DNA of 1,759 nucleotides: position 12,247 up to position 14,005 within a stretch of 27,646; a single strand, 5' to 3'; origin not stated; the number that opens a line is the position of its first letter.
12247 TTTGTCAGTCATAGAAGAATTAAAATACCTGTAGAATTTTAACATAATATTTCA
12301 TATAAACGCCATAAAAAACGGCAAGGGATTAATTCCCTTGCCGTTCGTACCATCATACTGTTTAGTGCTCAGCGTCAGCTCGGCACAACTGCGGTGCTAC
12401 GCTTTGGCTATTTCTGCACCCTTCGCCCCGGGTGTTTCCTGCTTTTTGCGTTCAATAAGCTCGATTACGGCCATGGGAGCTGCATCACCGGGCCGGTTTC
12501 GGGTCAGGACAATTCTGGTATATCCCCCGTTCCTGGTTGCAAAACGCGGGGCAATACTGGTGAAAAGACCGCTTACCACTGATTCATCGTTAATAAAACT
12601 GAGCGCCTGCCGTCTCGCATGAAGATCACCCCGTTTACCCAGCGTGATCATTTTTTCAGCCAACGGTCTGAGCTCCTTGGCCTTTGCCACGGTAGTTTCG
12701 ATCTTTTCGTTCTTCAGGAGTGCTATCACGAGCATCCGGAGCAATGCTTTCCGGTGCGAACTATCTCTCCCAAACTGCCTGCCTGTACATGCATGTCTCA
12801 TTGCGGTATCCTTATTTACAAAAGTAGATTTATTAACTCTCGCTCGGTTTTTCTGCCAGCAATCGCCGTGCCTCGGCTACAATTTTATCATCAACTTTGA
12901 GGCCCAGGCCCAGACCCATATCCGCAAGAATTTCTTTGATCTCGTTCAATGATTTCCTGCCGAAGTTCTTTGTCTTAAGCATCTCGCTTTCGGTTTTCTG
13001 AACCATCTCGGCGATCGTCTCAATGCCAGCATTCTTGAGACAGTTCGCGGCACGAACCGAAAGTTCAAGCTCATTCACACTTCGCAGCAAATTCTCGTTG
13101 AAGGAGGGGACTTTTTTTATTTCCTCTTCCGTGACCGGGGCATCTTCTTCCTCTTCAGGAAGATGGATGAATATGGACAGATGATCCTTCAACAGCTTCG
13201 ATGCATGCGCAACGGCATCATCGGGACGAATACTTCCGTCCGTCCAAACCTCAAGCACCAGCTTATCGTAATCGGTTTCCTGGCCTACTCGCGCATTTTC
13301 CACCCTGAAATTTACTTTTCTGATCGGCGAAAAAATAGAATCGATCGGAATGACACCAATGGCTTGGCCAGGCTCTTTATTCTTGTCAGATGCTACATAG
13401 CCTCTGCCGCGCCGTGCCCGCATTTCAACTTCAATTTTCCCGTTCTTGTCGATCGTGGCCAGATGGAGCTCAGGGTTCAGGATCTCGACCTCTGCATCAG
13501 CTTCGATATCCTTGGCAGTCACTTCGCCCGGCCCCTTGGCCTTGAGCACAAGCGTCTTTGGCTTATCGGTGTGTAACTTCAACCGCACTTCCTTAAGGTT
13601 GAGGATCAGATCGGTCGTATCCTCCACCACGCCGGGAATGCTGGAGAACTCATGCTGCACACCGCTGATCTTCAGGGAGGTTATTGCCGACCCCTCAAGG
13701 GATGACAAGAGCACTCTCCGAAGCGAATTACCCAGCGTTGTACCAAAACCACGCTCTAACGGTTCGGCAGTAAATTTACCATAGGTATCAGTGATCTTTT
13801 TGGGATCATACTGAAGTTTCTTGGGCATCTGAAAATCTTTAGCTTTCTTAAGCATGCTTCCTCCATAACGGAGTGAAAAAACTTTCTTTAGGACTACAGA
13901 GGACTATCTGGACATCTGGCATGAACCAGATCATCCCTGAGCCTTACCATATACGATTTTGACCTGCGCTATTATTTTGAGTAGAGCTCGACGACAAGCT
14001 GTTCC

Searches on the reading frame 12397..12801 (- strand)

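Call 11: search_protein_families(library=pfam, proteins=[window:12397-12801:-], max_evalue=0.001)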
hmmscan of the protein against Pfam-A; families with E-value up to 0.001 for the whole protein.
window:12397-12801:- (134 aa): 1 family
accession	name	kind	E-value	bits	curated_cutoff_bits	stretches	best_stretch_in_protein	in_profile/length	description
PF01196.24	Ribosomal_L17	-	1.1e-38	132.4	27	1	20-116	1-97/97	Ribosomal protein L17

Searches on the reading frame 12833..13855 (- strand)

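Call 11: search_protein_families(library=pfam, proteins=[window:12833-13855:-], max_evalue=0.001)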
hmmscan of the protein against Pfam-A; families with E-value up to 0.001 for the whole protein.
window:12833-13855:- (340 aa): 3 families
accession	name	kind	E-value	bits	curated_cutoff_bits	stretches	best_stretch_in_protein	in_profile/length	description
PF01000.31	RNA_pol_A_bac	-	4e-36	124.3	33.9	1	62-176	2-119/119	RNA polymerase Rpb3/RpoA insert domain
PF01193.29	RNA_pol_L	-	8.8e-27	93.1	24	1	31-226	1-74/74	RNA polymerase Rpb3/Rpb11 dimerisation domain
PF03118.21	RNA_pol_A_CTD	-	4.1e-26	90.9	23.8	1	253-311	8-66/67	Bacterial RNA polymerase, alpha chain C terminal domain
